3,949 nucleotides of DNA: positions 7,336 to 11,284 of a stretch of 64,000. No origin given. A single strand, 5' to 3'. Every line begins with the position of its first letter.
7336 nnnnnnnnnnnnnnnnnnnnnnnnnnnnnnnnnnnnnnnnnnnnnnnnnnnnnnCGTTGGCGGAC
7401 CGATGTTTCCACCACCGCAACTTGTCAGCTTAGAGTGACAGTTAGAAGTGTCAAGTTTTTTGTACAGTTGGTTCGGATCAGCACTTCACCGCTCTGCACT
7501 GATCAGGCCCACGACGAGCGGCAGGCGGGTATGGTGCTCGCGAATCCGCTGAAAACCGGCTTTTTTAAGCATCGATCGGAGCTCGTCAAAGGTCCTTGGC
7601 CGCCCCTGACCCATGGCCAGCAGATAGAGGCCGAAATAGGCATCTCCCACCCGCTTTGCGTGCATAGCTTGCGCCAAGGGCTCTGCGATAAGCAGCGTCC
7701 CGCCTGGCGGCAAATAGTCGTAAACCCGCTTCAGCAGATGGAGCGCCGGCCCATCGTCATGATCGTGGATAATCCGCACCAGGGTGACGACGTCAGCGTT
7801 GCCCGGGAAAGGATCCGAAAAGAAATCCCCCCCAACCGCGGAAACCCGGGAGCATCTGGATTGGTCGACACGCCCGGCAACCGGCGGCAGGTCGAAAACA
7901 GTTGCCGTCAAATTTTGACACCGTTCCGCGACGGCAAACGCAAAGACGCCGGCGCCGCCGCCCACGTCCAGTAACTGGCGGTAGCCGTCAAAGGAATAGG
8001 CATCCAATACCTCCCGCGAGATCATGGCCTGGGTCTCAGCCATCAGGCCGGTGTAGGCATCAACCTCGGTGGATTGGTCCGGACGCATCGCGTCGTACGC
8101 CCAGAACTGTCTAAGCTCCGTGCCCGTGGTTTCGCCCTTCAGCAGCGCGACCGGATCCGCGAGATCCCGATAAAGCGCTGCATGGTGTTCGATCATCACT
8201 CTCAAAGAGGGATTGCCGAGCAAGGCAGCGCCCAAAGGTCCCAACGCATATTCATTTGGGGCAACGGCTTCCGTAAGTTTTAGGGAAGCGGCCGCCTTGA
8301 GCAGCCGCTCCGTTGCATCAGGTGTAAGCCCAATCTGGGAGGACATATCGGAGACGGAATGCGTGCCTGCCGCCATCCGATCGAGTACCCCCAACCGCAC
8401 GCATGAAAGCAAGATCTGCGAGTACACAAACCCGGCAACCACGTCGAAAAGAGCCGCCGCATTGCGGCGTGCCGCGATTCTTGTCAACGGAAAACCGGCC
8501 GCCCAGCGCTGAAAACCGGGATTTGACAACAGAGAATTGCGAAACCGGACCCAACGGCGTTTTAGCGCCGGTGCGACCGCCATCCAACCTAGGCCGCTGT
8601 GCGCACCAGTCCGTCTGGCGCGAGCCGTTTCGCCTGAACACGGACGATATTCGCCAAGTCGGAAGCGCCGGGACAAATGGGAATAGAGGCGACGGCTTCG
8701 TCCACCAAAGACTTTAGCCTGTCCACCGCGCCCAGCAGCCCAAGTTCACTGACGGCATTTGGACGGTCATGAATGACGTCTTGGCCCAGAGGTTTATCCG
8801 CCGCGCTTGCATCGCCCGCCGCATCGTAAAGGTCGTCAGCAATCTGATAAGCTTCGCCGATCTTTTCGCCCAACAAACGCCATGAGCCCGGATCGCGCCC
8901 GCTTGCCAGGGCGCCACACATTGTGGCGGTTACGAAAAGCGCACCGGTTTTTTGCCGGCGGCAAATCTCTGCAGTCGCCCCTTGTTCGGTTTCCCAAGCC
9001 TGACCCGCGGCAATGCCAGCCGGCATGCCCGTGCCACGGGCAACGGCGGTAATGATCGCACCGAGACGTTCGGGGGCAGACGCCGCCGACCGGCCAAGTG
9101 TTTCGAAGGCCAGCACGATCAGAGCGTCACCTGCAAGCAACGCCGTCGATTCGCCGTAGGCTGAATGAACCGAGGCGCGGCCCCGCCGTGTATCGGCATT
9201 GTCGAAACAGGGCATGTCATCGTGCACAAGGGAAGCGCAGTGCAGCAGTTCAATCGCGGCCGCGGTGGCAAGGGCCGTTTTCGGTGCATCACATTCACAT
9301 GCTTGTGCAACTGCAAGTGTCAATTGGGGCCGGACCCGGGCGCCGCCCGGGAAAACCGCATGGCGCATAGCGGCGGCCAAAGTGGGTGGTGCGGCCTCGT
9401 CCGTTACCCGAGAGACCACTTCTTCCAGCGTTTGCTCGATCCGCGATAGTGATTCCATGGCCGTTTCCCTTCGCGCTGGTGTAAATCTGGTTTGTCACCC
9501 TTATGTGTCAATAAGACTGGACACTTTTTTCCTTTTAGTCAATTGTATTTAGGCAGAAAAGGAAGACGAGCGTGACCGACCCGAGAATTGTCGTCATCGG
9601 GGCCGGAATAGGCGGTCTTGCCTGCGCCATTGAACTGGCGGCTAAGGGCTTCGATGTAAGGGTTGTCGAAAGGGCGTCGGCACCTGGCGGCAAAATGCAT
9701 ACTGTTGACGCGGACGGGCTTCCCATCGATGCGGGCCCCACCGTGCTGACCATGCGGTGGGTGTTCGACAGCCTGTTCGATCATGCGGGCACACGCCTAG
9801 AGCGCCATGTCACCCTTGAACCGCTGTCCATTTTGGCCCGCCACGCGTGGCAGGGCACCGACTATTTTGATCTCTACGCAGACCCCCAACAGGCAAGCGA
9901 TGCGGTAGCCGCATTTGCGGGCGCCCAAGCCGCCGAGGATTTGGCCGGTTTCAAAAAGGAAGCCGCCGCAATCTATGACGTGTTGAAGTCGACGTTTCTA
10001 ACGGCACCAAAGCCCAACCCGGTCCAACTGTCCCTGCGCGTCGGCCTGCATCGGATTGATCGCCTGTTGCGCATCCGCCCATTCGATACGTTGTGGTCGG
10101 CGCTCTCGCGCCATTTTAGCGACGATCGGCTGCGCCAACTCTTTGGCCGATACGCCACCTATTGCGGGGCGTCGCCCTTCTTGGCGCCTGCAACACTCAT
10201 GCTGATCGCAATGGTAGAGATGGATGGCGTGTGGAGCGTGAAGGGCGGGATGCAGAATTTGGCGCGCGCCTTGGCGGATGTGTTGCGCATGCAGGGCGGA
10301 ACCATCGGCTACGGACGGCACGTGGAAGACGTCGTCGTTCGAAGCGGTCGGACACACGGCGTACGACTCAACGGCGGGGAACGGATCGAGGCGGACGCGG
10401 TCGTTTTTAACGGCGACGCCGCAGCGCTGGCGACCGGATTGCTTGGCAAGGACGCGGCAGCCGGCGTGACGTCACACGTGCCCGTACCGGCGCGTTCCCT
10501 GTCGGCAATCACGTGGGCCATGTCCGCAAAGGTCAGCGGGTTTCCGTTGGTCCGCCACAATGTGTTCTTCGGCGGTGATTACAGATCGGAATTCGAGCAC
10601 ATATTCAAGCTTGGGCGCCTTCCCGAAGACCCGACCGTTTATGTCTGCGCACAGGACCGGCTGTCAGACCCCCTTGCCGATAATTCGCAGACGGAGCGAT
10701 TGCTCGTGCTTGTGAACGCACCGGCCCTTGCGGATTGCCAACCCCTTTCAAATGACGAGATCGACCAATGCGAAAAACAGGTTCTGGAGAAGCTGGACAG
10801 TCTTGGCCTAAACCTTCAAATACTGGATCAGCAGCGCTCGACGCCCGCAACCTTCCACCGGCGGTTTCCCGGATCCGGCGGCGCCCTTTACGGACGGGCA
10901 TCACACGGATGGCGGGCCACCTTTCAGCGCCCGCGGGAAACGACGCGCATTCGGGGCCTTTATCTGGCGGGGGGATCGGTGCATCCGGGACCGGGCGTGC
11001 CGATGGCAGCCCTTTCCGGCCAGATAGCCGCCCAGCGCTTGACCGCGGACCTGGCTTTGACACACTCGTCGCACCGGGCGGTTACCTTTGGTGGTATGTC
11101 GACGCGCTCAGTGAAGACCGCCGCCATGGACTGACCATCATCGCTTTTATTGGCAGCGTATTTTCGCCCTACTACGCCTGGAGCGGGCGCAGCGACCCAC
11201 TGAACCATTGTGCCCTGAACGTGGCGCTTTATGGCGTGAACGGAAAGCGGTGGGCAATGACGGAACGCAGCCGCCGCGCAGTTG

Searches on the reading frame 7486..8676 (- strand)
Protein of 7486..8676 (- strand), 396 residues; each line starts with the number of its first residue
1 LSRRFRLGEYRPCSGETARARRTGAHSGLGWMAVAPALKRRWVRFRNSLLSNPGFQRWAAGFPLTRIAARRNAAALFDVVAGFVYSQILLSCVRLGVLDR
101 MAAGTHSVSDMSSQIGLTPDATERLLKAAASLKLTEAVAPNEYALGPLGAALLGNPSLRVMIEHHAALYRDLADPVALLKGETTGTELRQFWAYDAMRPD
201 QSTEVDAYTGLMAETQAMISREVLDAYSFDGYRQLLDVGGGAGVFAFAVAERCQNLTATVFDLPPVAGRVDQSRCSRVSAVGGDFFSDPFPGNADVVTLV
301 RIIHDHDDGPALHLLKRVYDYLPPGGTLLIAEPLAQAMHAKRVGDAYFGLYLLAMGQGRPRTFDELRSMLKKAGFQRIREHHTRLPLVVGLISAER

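Call 79: search_protein_families(library=pfam, proteins=[window:7486-8676:-], max_evalue=0.00001)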
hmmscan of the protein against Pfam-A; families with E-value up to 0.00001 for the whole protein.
window:7486-8676:- (396 aa): 4 families
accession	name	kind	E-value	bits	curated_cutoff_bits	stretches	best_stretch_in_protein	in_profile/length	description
PF00891.24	Methyltransf_2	-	2.2e-39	135.4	22.3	1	169-376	1-210/210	O-methyltransferase domain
PF08100.18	Dimerisation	-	4.2e-10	39.7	25.6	1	73-153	6-91/93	O-methyltransferase dimerisation domain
PF13489.12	Methyltransf_23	-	1.1e-09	38.7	27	1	233-376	24-160/164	Methyltransferase domain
PF13649.12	Methyltransf_25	-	5e-07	30.8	27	1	236-326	2-97/97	Methyltransferase domain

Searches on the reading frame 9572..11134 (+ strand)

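Call 79: search_protein_families(library=pfam, proteins=[window:9572-11134:+], max_evalue=0.00001)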
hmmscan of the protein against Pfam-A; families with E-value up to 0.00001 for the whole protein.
window:9572-11134:+ (520 aa): 8 families
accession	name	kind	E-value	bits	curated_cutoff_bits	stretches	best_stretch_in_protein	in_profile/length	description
PF01593.30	Amino_oxidase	-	1.4e-31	110.7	19.8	1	13-490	1-442/443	Flavin containing amine oxidoreductase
PF13450.12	NAD_binding_8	-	3.8e-14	53.2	21.9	1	8-60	1-53/68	NAD(P)-binding Rossmann-like domain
PF01266.30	DAO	-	2.6e-13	50.7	27.9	1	5-40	1-37/353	FAD dependent oxidoreductase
PF03486.20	HI0933_like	-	1.1e-08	35.3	50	0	5-43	2-40/244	HI0933-like protein Rossmann domain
PF07992.20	Pyr_redox_2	-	6.8e-08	32.7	26.1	1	5-36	2-34/291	Pyridine nucleotide-disulphide oxidoreductase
PF00890.30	FAD_binding_2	-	3e-07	30.4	20.4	1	6-49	2-43/414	FAD binding domain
PF01946.23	Thi4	-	1.5e-06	28.1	26.2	0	6-42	20-57/235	Thi4 family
PF12831.13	FAD_oxidored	-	2.2e-06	27.7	27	0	6-42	2-38/416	FAD dependent oxidoreductase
